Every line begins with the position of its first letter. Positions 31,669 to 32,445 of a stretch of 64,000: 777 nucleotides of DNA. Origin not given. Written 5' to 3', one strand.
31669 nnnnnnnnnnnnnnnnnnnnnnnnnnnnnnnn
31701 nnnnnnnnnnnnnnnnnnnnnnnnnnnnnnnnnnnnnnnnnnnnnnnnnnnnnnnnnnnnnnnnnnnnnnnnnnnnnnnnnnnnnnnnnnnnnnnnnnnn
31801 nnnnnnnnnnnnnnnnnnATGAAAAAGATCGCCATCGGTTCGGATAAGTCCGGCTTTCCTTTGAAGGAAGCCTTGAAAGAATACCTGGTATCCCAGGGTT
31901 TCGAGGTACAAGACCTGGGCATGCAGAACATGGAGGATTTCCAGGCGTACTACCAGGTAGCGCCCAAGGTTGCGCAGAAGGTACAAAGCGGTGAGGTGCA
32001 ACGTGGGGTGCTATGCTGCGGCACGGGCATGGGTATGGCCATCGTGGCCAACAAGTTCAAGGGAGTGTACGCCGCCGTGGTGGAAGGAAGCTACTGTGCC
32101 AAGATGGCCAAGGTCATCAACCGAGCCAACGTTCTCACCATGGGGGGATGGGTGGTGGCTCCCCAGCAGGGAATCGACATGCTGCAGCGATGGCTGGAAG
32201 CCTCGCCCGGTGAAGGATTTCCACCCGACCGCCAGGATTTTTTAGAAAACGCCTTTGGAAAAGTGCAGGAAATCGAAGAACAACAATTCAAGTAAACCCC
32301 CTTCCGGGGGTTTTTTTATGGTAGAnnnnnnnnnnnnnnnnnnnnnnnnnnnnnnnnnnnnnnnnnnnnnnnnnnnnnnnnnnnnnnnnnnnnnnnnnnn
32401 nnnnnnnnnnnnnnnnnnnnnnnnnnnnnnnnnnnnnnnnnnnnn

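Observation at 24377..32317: Kinase-free transketolase-dependent sugar operon: GPH importer, EamA exporter, Fe-ADH, split transketolase, GH31, RpiB isomerase (sulfo-TK-type sulfoquinovose degradation candidate)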

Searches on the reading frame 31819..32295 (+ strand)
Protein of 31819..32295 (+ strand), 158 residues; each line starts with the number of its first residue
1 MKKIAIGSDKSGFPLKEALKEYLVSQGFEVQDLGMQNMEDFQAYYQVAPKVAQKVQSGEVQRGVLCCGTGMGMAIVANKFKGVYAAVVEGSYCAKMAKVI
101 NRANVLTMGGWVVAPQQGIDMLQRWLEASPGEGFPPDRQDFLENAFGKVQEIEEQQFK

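Call 5: search_protein_families(library=pfam, proteins=[window:31819-32295:+])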
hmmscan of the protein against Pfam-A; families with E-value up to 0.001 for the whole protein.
window:31819-32295:+ (158 aa): 1 family
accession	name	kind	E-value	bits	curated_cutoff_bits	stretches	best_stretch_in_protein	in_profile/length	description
PF02502.23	LacAB_rpiB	-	2.2e-41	141.5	24.7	1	4-129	1-125/138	Ribose/Galactose Isomerase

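Call 6: search_protein_families(library=ncbifam, proteins=[window:31819-32295:+])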
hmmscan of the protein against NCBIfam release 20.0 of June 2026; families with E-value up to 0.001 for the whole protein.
window:31819-32295:+ (158 aa): 12 families
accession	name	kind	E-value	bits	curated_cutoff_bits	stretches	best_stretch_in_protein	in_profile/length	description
NF004051.0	PRK05571.1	subfamily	1.4e-37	128.7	135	1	2-129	2-129/149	ribose-5-phosphate isomerase B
TIGR01120.1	rpiB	equivalog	1.7e-34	118.8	138.65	1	3-131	1-128/143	ribose 5-phosphate isomerase B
TIGR00689.1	rpiB_lacA_lacB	subfamily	1.8e-34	118.7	88.3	1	4-129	1-126/145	RpiB/LacA/LacB family sugar-phosphate isomerase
TIGR02133.1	RPI_actino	equivalog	6.9e-30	103.9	168.2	1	3-128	2-127/148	ribose-5-phosphate isomerase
NF051858.1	EryPhIsonDerIRhiz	equivalog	8.7e-28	97.3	240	1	3-128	2-128/150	D-erythrulose-4-phosphate isomerase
NF006380.0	PRK08621.1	equivalog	1.3e-24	87.2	164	1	3-134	2-130/142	galactose-6-phosphate isomerase subunit LacA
NF006381.0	PRK08622.1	equivalog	2.7e-22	79.4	234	1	3-128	2-126/171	galactose-6-phosphate isomerase subunit LacB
TIGR01119.1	lacB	equivalog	3.9e-18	65.7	312.55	1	3-128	2-126/171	galactose-6-phosphate isomerase subunit LacB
TIGR01118.1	lacA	equivalog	7.3e-16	58.6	181.1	1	4-128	3-124/141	galactose-6-phosphate isomerase subunit LacA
NF009257.0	PRK12613.1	equivalog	1.6e-15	57.4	243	1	4-119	3-114/141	galactose-6-phosphate isomerase subunit LacA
NF009258.0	PRK12615.1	equivalog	5.6e-15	55.6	325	1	3-128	2-126/171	galactose-6-phosphate isomerase subunit LacB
NF006753.0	PRK09273.1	equivalog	1.6e-09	37.5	137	1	16-154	19-162/211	hypothetical protein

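Call 27: search_solved_structures(query=window:31819-32295:+, show_alignments=3)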
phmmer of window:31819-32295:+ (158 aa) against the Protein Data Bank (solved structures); distinct sequences matched with E-value up to 0.001: 25.
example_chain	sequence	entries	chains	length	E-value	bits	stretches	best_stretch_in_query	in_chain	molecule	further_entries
3he8_A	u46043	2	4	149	1e-27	99.9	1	3-131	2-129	Ribose-5-phosphate isomerase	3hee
3ph3_A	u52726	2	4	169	1.3e-27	99.6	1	3-131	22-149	Ribose-5-phosphate isomerase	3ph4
1o1x_A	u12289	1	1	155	3.6e-23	85.2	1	3-127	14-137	ribose-5-phosphate isomerase RpiB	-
2vvr_A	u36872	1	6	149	1.1e-22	83.6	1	1-130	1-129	RIBOSE-5-PHOSPHATE ISOMERASE B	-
1nn4_A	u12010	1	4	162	1.4e-22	83.2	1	1-130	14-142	Ribose 5-phosphate isomerase B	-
3s5p_A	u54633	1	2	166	3.1e-19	72.4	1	3-129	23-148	Ribose 5-phosphate isomerase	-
6fxs_A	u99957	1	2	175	1.4e-18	70.3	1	2-128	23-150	Ribose 5-phosphate isomerase, putative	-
6mu0_A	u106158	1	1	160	1e-17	67.5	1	4-130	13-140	Probable ribose-5-phosphate isomerase B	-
3qd5_A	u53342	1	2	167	7e-17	64.8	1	3-126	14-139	putative ribose-5-phosphate isomerase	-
3sdw_A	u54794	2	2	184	9.4e-17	64.4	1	3-126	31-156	ribose 5-phosphate isomerase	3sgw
5ifz_A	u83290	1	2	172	1.4e-16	63.8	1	2-117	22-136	Ribose 5-phosphate isomerase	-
3k7o_A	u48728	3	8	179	3e-15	59.5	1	2-111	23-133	Ribose 5-phosphate isomerase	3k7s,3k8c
4lfk_A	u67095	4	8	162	5.1e-15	58.7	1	4-144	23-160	Galactose-6-phosphate isomerase subunit A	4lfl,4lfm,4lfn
4em8_A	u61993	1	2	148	7.5e-15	58.2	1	2-124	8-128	Ribose 5-phosphate isomerase B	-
6fxl_A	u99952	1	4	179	2.1e-14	56.7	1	2-112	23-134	Ribose 5-phosphate isomerase, putative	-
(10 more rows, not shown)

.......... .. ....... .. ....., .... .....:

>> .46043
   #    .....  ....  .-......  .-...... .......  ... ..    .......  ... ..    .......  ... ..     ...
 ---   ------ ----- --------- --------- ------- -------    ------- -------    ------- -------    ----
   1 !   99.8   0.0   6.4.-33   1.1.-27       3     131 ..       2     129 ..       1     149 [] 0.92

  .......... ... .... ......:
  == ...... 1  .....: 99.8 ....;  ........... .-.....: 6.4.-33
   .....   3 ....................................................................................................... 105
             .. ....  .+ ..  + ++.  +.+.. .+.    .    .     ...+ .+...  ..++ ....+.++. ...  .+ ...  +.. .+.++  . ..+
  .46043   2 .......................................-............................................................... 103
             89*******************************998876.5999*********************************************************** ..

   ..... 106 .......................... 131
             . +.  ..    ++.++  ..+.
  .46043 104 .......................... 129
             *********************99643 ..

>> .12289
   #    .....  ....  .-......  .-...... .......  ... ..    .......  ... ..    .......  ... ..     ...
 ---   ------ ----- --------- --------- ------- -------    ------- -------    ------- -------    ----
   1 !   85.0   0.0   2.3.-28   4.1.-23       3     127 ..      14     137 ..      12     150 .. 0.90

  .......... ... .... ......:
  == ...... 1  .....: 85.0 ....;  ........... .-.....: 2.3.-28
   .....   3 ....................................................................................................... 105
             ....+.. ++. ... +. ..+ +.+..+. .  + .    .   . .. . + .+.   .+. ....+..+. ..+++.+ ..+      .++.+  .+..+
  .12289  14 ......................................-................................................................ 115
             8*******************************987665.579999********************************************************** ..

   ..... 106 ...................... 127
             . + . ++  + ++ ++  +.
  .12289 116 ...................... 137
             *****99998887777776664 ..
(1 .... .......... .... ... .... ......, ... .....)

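Call 72: find_homologous_proteins(query=window:31819-32295:+, max_evalue=1e-30)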
Query window:31819-32295:+ (158 aa): 786 proteins with E <= 1e-30 among 851 candidates; the best 120 are listed.
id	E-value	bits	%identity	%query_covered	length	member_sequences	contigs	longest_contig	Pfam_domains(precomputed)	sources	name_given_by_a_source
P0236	7.1e-98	342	97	100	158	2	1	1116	PF02502.24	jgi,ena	-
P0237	1.5e-75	270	79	99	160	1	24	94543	PF02502.24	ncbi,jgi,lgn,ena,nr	ncbi:MAG: RpiB/LacA/LacB family sugar-phosphate isomerase [Thermotogae bacterium]|nr:MAG: RpiB/LacA/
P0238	1.6e-74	267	76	99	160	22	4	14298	PF02502.24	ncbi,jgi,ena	-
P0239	2.0e-74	266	78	99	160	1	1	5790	PF02502.24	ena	-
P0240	6.8e-73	261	74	99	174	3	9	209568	PF02502.24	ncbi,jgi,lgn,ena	jgi:ribose 5-phosphate isomerase B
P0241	3.8e-72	259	75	99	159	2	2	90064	PF02502.24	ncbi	-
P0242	9.2e-72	258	73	99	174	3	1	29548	PF02502.24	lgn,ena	-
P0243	1.2e-70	254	72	100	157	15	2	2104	PF02502.24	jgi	jgi:ribose 5-phosphate isomerase B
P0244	8.5e-70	251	72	99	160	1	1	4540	PF02502.24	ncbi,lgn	-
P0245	2.8e-69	250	71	100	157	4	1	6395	PF02502.24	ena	-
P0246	3.7e-69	249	71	100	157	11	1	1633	PF02502.24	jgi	-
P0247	4.7e-69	249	70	100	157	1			PF02502.24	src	-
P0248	9.8e-69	248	70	100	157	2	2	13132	PF02502.24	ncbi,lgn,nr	ncbi:MAG: RpiB/LacA/LacB family sugar-phosphate isomerase [Thermotogota bacterium]|nr:RpiB/LacA/LacB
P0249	1.5e-68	247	69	100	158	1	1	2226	PF02502.24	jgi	jgi:ribose 5-phosphate isomerase B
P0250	3.6e-66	239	68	100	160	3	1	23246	PF02502.24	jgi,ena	-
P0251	3.6e-66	239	69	99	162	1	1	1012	PF02502.24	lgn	-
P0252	1.0e-65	238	65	100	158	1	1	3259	PF02502.24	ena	-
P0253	1.4e-65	238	65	100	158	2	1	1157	PF02502.24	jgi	-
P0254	2.3e-65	237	66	100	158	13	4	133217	PF02502.24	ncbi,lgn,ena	-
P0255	7.9e-65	235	67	100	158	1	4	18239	PF02502.24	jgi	jgi:ribose 5-phosphate isomerase B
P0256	1.1e-64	235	68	99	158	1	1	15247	PF02502.24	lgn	-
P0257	3.8e-64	233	69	100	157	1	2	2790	PF02502.24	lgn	-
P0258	3.9e-64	233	66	99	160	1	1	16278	PF02502.24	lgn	-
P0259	4.4e-64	233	62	99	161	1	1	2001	PF02502.24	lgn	-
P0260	7.3e-64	232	68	100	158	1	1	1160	PF02502.24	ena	-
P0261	1.1e-63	231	66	100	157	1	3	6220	PF02502.24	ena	-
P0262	1.4e-63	231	67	99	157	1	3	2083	PF02502.24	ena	-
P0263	2.5e-63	230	65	100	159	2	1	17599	PF02502.24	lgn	-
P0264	3.0e-62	227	65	99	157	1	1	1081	PF02502.24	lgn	-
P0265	6.5e-62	226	66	100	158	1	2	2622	PF02502.24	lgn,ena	-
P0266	6.5e-62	226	64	99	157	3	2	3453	PF02502.24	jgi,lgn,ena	-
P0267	1.3e-61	225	63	100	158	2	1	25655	PF02502.24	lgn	-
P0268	4.5e-61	223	63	99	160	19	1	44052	PF02502.24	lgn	-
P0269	4.9e-61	223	64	100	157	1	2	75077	PF02502.24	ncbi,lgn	-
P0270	5.6e-61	223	64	98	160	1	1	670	PF02502.24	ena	-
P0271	6.1e-61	223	65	100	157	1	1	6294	PF02502.24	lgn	-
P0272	7.7e-61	222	63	99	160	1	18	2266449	PF02502.24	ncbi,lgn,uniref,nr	ncbi:ribose 5-phosphate isomerase B [Fervidobacterium changbaicum]|uniref:RpiB/LacA/LacB family suga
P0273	3.6e-60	220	64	99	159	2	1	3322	PF02502.24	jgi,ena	-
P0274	3.7e-60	220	61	99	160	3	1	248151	PF02502.24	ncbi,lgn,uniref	ncbi:MAG: RpiB/LacA/LacB family sugar-phosphate isomerase [Fervidobacterium sp.]|uniref:RpiB/LacA/La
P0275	4.3e-60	220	64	99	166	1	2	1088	PF02502.24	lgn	-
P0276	4.8e-60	220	60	99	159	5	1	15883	PF02502.24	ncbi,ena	-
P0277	7.5e-60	219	60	99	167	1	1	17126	PF02502.24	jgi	jgi:ribose 5-phosphate isomerase B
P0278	8.1e-60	219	65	100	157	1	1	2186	PF02502.24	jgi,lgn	jgi:ribose 5-phosphate isomerase B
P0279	1.0e-59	218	63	99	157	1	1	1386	PF02502.24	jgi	jgi:ribose 5-phosphate isomerase B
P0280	1.5e-59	218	61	99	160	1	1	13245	PF02502.24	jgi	jgi:ribose 5-phosphate isomerase B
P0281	1.5e-59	218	63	99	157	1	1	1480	PF02502.24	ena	-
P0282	1.7e-59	218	61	99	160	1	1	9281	PF02502.24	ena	-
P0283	1.9e-59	218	65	100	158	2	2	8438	PF02502.24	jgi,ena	-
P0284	7.7e-59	216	63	100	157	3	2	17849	PF02502.24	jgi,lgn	-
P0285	8.5e-59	216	62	99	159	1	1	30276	PF02502.24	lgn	-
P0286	9.5e-59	215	59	100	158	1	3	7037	PF02502.24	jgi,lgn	jgi:ribose 5-phosphate isomerase B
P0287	1.0e-58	215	62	99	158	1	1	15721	PF02502.24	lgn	-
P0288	1.7e-58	215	61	99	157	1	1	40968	PF02502.24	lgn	-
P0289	2.0e-58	214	63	98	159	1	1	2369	PF02502.24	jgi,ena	-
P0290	2.6e-58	214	63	98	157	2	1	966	PF02502.24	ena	-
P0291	4.0e-58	213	59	100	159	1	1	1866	PF02502.24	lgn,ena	-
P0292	4.9e-58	213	60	99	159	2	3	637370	PF02502.24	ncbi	ncbi:MAG: RpiB/LacA/LacB family sugar-phosphate isomerase [Fervidobacterium sp.]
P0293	7.0e-58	213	60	99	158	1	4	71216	PF02502.24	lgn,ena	-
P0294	1.0e-57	212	61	98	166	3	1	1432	PF02502.24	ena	-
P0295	1.1e-57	212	62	99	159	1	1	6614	PF02502.24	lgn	-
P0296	1.5e-57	212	61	99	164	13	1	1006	PF02502.24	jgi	jgi:ribose 5-phosphate isomerase B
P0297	2.4e-57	211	62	99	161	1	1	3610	PF02502.24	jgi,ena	-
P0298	3.4e-57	210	63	100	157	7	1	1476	PF02502.24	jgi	-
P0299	3.5e-57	210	60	99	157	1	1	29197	PF02502.24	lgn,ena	-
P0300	4.3e-57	210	58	99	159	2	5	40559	PF02502.24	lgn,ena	-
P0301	6.2e-57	209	63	99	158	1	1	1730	PF02502.24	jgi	jgi:ribose 5-phosphate isomerase B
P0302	1.1e-56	209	60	100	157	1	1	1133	PF02502.24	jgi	jgi:ribose 5-phosphate isomerase B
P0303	1.4e-56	208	59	100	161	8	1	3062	PF02502.24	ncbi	ncbi:MAG: RpiB/LacA/LacB family sugar-phosphate isomerase [Fervidobacterium sp.]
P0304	1.5e-56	208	60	100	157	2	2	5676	PF02502.24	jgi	jgi:ribose 5-phosphate isomerase B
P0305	1.9e-56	208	57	99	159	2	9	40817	PF02502.24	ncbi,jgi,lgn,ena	-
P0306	2.6e-56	207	67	91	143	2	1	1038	PF02502.24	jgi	-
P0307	2.8e-56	207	58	99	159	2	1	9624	PF02502.24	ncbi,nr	ncbi:MAG TPA: RpiB/LacA/LacB family sugar-phosphate isomerase [Clostridia bacterium]|nr:RpiB/LacA/La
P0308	3.1e-56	207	60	99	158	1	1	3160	PF02502.24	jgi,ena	-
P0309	5.0e-56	207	60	99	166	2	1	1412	PF02502.24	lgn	-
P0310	3.4e-55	204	59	99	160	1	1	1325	PF02502.24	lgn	-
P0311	6.4e-55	203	57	99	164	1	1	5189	PF02502.24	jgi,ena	-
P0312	7.4e-55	203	84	72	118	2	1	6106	PF02502.24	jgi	-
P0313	9.8e-55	202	60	99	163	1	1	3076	PF02502.24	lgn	-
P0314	1.4e-54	202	59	100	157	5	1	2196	PF02502.24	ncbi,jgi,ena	-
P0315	7.4e-54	200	58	99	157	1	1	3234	PF02502.24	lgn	-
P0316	8.3e-54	199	58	99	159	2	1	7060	PF02502.24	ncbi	ncbi:MAG: RpiB/LacA/LacB family sugar-phosphate isomerase [Fervidobacterium sp.]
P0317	2.9e-53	198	58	100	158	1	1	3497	PF02502.24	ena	-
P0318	3.6e-53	197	57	99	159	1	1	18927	PF02502.24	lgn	-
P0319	9.2e-53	196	59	98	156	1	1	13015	PF02502.24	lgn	-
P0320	1.0e-52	196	58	99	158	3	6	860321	PF02502.24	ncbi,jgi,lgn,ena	ncbi:MAG: RpiB/LacA/LacB family sugar-phosphate isomerase [Christensenellales bacterium]|jgi:ribose 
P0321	1.0e-52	196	54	99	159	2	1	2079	PF02502.24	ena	-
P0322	1.2e-52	196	58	99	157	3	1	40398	PF02502.24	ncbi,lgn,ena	-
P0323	1.6e-52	195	58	100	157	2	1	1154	PF02502.24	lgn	-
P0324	2.0e-52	195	58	98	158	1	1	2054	PF02502.24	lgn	-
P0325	2.6e-51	191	61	93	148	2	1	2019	PF02502.24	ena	-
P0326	3.1e-51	191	59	99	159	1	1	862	PF02502.24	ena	-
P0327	4.2e-51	191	53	100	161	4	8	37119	PF02502.24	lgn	-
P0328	4.5e-51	190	54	99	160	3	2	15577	PF02502.24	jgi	jgi:ribose 5-phosphate isomerase B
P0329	5.1e-51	190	58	100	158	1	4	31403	PF02502.24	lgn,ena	-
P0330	1.6e-50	189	56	99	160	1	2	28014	PF02502.24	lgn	-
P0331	3.1e-50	188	57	98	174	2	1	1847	PF02502.24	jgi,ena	-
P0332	3.9e-50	187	55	99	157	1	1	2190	PF02502.24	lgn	-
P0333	4.1e-50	187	55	99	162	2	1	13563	PF02502.24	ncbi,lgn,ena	-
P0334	4.4e-50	187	57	98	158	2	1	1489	PF02502.24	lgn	-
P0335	5.1e-50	187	55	99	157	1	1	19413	PF02502.24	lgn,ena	-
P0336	5.7e-50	187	57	98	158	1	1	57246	PF02502.24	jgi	jgi:ribose 5-phosphate isomerase B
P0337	7.7e-50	186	54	99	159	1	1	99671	PF02502.24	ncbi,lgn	ncbi:MAG: RpiB/LacA/LacB family sugar-phosphate isomerase [Bacillota bacterium]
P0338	8.1e-50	186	55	99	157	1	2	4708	PF02502.24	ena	-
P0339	1.1e-49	186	54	98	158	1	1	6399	PF02502.24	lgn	-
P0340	1.2e-49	186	55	99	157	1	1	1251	PF02502.24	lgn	-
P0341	1.9e-49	185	57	99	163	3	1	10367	PF02502.24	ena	-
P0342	2.4e-49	185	56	97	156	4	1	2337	PF02502.24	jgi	-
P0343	2.6e-49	185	55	99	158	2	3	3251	PF02502.24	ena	-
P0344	3.1e-49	184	58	97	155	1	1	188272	PF02502.24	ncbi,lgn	ncbi:MAG: RpiB/LacA/LacB family sugar-phosphate isomerase [Bacillota bacterium]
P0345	3.6e-49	184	55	98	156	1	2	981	PF02502.24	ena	-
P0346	5.3e-49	184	54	100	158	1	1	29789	PF02502.24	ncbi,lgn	-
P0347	5.5e-49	184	55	98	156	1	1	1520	PF02502.24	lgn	-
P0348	5.9e-49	184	54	98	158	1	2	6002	PF02502.24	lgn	-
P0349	5.9e-49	184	54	97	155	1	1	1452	PF02502.24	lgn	-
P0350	6.2e-49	184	57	99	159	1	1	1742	PF02502.24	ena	-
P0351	8.7e-49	183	58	96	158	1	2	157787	PF02502.24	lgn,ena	-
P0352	9.4e-49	183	55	98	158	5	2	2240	PF02502.24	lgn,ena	-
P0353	1.2e-48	183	57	97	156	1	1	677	PF02502.24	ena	-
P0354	1.6e-48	182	54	98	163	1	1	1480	PF02502.24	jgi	jgi:ribose 5-phosphate isomerase B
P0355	2.5e-48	182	55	99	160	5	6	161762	PF02502.24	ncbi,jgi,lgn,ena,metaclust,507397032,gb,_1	metaclust:\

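Call 73: find_encoding_contigs(protein=P0237, flank=10000, max_places=2)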
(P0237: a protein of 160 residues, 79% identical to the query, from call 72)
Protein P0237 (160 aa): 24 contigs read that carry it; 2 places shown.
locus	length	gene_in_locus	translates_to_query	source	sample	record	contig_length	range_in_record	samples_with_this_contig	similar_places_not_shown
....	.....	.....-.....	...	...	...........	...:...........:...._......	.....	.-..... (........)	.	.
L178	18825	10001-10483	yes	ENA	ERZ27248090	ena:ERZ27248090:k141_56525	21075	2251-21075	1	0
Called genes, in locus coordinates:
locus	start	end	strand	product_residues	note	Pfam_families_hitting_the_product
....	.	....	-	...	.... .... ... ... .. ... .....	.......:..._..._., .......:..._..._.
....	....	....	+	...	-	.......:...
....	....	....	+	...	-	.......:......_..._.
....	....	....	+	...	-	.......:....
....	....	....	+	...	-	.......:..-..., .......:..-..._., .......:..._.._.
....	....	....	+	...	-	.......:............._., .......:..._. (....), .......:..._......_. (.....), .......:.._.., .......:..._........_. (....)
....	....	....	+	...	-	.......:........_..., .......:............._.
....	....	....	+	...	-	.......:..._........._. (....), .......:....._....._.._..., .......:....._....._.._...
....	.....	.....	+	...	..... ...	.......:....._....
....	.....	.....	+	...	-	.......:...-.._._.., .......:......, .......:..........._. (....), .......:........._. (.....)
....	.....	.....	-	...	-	-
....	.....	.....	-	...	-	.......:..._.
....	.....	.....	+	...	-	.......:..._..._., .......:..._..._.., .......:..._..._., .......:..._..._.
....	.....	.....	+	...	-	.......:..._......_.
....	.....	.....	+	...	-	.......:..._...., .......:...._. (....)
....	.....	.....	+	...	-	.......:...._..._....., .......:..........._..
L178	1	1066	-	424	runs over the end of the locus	PF01547:SBP_bac_1, PF13416:SBP_bac_8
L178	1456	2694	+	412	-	PF00480:ROK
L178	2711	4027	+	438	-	PF02952:Fucose_iso_C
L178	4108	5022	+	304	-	PF00892:EamA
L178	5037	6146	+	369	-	PF00465:Fe-ADH, PF13685:Fe-ADH_2, PF25137:ADH_Fe_C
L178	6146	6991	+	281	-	PF00456:Transketolase_N, PF09364:XFP_N (weak), PF02775:TPP_enzyme_C (faint), PF00676:E1_dh, PF13292:DXP_synthase_N (weak)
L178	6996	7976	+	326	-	PF02779:Transket_pyr, PF02780:Transketolase_C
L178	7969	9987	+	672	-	PF13802:Gal_mutarotas_2 (weak), PF01055:Glyco_hydro_31_2nd, PF21365:Glyco_hydro_31_3rd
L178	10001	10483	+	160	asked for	PF02502:LacAB_rpiB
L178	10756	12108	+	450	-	PF03403:PAF-AH_p_II, PF12740:PETase, PF00561:Abhydrolase_1 (weak), PF12146:Hydrolase_4 (faint)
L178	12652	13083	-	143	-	-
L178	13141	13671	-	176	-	PF10882:bPH_5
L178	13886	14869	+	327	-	PF01547:SBP_bac_1, PF13531:SBP_bac_11, PF13416:SBP_bac_8, PF13343:SBP_bac_6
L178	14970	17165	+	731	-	PF00528:BPD_transp_1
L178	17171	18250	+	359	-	PF00005:ABC_tran, PF08402:TOBE_2 (weak)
